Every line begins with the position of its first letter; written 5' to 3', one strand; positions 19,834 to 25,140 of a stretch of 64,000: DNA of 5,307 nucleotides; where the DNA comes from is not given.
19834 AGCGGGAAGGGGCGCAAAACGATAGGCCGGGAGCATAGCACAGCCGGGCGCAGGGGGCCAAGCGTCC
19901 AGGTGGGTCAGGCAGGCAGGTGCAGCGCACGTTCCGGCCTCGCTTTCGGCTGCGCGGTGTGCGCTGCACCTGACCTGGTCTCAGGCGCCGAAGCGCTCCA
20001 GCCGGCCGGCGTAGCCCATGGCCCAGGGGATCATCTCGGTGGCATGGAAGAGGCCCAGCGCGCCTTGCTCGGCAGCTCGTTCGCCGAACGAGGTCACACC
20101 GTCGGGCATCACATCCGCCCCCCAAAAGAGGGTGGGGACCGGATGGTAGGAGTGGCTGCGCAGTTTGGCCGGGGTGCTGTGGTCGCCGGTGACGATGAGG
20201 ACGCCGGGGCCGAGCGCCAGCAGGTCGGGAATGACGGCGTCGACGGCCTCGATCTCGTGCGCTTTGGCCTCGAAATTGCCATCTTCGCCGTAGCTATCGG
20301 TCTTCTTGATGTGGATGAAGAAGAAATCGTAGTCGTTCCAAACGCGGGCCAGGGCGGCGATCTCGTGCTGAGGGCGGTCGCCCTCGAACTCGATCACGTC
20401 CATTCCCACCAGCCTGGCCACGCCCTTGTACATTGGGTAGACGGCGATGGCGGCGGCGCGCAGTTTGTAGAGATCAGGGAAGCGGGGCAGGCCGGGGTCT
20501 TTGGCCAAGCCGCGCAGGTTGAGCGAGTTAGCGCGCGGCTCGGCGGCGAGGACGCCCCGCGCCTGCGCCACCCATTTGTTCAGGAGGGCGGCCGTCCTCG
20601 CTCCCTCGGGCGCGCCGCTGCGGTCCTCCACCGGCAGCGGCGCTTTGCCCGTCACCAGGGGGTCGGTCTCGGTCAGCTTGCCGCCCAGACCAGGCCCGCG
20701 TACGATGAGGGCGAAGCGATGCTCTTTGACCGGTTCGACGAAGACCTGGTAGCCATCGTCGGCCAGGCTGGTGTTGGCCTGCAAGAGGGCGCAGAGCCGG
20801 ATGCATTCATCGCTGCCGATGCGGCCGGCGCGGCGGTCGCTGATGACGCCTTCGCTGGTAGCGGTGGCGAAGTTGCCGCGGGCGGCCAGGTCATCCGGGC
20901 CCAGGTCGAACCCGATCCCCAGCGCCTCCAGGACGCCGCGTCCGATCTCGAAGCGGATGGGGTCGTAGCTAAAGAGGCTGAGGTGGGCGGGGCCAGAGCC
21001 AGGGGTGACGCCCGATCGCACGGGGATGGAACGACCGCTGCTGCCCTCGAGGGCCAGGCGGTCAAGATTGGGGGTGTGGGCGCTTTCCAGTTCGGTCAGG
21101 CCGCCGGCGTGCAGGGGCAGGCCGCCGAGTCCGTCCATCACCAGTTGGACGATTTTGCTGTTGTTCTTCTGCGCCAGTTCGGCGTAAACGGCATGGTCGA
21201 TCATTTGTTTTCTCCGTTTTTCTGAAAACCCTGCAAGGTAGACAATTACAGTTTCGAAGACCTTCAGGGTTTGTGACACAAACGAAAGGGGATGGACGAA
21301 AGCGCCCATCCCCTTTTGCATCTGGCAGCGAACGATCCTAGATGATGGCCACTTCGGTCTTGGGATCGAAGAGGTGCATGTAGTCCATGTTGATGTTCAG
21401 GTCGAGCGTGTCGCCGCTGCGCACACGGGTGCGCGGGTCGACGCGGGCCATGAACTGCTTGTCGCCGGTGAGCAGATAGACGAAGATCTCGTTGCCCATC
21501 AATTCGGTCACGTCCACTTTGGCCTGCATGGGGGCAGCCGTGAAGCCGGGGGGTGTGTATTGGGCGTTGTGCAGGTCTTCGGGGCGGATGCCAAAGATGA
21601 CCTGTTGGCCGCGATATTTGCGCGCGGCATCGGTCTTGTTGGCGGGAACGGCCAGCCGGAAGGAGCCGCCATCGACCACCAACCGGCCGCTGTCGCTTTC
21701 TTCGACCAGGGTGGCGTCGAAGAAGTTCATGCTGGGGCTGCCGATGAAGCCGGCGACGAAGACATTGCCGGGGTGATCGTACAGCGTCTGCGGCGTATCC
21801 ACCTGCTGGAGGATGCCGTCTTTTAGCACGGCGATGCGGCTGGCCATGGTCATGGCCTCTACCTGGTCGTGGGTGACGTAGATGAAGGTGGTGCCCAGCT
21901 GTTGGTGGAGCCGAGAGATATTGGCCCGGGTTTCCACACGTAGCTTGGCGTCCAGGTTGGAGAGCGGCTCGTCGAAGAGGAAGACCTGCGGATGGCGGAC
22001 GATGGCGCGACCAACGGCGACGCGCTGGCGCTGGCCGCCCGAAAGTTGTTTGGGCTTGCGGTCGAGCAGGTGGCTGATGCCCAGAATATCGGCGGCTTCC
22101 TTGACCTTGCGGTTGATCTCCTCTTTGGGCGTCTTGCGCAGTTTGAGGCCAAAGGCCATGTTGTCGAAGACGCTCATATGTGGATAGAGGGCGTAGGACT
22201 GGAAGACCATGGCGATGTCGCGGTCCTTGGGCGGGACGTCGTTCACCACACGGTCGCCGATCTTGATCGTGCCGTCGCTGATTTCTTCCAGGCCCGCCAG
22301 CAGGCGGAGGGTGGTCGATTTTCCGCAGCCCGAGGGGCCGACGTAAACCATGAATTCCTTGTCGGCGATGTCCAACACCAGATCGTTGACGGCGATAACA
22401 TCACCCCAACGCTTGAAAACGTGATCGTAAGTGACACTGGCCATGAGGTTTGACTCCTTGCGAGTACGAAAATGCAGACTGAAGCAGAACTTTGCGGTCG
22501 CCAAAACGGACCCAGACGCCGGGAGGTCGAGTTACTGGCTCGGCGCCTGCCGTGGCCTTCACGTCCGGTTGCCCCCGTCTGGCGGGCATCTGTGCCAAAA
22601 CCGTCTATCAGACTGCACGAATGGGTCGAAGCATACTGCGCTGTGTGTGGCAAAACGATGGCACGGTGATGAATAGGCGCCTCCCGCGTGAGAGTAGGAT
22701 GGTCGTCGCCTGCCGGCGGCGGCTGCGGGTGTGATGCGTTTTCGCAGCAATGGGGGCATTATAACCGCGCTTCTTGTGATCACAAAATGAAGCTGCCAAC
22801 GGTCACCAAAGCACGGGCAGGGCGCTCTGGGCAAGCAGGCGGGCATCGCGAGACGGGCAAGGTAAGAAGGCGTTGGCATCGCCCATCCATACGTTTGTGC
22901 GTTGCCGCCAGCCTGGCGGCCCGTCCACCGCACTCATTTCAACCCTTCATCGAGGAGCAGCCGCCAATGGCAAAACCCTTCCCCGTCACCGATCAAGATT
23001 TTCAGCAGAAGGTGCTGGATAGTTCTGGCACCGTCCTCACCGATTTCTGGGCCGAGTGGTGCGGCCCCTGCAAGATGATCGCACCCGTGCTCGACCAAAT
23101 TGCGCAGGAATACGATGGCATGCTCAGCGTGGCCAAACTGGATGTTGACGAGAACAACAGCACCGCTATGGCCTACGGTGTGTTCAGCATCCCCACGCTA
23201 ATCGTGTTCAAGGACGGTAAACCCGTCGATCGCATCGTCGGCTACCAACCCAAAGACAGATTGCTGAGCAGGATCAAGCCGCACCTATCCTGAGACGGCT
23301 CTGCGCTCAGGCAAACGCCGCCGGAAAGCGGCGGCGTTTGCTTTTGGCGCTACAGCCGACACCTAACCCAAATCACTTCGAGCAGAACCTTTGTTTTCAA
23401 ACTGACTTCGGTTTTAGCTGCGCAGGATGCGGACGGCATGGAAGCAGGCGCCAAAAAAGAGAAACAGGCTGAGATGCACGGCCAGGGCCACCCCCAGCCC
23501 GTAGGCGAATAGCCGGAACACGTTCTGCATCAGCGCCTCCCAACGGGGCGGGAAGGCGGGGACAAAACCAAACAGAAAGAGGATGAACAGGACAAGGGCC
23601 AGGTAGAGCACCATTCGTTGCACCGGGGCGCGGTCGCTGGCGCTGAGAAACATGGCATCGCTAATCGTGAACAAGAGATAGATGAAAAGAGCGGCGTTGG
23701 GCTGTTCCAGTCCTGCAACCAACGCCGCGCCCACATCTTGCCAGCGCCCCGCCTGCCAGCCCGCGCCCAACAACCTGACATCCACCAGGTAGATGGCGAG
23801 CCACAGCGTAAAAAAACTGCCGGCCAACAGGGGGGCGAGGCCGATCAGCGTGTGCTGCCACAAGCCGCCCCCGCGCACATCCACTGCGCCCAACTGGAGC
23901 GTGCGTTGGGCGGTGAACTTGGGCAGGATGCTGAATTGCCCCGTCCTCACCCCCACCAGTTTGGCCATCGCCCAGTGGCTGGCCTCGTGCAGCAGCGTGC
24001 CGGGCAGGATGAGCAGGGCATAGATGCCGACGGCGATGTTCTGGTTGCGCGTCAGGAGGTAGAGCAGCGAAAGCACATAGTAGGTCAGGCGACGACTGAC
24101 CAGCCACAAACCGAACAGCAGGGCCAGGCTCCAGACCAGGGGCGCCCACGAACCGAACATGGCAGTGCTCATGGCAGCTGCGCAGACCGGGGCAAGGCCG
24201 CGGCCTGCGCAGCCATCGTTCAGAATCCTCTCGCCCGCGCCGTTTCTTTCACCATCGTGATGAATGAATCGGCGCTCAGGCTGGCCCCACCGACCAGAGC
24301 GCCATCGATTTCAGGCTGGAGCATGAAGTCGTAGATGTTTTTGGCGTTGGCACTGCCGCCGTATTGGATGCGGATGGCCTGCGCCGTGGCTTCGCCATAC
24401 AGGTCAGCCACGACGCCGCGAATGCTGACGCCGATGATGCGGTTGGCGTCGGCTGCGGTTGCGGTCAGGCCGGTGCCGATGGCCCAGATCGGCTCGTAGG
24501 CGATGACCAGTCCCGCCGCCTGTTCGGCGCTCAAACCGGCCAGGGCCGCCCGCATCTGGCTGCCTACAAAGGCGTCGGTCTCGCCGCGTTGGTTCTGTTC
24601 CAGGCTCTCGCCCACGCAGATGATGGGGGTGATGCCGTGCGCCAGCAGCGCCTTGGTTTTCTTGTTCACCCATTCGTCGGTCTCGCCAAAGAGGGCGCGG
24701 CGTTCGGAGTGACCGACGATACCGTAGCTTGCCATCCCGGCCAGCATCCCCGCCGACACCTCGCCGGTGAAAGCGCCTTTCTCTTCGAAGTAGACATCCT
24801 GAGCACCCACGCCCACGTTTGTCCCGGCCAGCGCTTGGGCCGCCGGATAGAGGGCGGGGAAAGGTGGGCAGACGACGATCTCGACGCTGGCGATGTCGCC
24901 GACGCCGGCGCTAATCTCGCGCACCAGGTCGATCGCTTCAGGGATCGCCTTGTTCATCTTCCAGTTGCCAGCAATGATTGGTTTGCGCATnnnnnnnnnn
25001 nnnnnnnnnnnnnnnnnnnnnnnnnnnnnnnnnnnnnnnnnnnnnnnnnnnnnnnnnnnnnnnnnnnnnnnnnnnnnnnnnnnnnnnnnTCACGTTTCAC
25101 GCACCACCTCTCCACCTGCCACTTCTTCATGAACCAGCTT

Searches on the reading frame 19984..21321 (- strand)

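Call 29: search_protein_families(library=pfam, proteins=[window:19984-21321:-], max_evalue=0.001)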
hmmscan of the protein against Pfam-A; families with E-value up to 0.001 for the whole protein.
window:19984-21321:- (446 aa): 2 families
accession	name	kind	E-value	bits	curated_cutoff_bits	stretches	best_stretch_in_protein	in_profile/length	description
PF10143.14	PhosphMutase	-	1.9e-41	142.3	21.5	1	90-262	1-168/170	2,3-bisphosphoglycerate-independent phosphoglycerate mutase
PF01676.23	Metalloenzyme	-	5.8e-39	134.6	24.3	1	56-430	2-245/252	Metalloenzyme superfamily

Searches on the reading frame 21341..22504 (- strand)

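Call 29: search_protein_families(library=pfam, proteins=[window:21341-22504:-], max_evalue=0.001)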
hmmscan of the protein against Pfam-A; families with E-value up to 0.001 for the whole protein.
window:21341-22504:- (388 aa): 6 families
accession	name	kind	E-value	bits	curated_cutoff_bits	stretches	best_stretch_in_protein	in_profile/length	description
PF00005.33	ABC_tran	-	2.9e-30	106.1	25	1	40-181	2-136/137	ABC transporter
PF17912.7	OB_MalK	-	3.8e-17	63.4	27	1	255-311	1-53/53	MalK OB fold domain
PF08402.16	TOBE_2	-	6.1e-07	29.9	21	1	305-379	2-76/76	TOBE domain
PF17850.7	CysA_C_terminal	-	7.3e-05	23.7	29.7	1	272-312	9-42/43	CysA C-terminal regulatory domain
PF02463.25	SMC_N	-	0.00032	20.6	40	0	48-226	23-211/220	RecF/RecN/SMC N terminal domain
PF03215.21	Rad17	-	0.00047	20.6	23.8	1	42-75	38-71/186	Rad17 P-loop domain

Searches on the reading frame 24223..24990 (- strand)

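Call 29: search_protein_families(library=pfam, proteins=[window:24223-24990:-], max_evalue=0.001)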
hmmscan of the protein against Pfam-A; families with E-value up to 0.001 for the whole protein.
window:24223-24990:- (256 aa): 1 family
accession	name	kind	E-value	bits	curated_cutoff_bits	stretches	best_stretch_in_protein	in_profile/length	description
PF00121.24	TIM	-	2.9e-87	292.7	20.1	1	4-249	1-244/245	Triosephosphate isomerase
